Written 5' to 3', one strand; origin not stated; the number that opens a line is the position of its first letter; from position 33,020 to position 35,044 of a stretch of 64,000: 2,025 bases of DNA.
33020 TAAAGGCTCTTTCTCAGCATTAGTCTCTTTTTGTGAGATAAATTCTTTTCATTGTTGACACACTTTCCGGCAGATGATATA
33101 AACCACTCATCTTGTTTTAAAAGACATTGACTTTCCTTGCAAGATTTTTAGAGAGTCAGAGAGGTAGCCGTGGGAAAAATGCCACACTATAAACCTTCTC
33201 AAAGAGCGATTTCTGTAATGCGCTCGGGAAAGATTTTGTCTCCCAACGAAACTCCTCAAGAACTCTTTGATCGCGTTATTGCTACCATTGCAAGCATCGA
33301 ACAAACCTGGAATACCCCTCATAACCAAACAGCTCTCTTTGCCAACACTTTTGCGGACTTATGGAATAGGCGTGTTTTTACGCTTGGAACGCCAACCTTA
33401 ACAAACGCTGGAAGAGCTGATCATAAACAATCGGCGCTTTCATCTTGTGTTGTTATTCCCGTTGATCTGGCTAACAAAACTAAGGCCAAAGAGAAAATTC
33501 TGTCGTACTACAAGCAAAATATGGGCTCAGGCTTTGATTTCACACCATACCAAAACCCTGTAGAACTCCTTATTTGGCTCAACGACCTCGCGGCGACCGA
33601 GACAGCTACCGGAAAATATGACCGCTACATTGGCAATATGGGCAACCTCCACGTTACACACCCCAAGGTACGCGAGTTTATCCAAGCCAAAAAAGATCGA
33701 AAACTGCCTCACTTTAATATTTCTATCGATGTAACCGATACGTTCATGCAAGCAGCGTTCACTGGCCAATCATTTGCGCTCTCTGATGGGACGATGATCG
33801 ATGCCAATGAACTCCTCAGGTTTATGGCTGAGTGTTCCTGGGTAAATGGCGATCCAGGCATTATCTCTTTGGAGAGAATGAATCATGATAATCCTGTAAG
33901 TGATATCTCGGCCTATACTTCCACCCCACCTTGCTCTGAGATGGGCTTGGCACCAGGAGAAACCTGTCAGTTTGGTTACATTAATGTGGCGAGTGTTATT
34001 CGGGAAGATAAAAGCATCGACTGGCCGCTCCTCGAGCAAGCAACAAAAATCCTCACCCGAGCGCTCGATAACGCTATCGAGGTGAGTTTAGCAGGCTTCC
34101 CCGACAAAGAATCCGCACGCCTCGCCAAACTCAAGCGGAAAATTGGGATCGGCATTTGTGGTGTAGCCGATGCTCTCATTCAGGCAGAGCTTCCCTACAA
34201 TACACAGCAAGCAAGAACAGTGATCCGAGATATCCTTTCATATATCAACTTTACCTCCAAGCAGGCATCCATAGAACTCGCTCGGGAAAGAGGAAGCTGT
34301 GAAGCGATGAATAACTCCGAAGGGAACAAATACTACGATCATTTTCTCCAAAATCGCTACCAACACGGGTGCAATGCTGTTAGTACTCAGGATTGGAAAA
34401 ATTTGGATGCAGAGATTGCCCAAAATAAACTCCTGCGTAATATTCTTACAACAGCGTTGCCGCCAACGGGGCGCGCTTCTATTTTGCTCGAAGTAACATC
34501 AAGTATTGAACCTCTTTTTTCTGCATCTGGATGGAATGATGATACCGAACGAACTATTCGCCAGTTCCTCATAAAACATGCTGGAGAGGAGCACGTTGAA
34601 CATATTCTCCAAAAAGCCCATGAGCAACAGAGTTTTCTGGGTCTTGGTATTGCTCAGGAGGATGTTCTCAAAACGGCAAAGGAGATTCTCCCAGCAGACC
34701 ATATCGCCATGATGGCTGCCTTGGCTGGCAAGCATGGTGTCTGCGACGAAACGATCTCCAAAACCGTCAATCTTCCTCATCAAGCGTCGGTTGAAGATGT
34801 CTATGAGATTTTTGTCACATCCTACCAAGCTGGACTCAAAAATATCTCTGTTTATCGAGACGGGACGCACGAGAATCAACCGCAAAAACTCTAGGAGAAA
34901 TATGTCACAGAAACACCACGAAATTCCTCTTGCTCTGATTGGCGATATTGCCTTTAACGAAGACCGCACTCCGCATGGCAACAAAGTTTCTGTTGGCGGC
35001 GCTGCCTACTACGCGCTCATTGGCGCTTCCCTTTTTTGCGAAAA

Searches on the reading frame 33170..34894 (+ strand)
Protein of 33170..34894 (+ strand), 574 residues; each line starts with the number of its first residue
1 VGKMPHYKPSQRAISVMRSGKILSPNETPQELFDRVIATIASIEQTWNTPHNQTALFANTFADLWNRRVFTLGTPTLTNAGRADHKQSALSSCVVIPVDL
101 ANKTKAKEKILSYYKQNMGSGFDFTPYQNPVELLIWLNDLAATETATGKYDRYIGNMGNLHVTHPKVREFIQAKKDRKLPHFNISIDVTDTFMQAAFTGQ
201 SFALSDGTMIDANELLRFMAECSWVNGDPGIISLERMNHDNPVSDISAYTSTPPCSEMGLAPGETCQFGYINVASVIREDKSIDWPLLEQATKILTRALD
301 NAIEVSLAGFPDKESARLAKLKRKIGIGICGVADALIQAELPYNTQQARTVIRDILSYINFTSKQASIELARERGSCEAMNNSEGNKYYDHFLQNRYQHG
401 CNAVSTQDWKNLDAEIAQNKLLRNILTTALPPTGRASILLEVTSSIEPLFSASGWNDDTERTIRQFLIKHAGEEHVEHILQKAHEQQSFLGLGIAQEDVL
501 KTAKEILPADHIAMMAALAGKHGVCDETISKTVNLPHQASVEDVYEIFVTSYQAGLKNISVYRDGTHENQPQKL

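Call 46: search_protein_families(library=pfam, proteins=[window:33170-34894:+], max_evalue=0.001)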
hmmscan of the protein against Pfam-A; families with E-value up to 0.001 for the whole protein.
window:33170-34894:+ (574 aa): 2 families
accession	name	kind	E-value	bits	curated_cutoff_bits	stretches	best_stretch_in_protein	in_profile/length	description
PF02867.20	Ribonuc_red_lgC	-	4.5e-67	227.3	23.9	1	129-562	55-523/523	Ribonucleotide reductase, barrel domain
PF00317.26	Ribonuc_red_lgN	-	1.9e-06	28.3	28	1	25-83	23-75/77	Ribonucleotide reductase, all-alpha domain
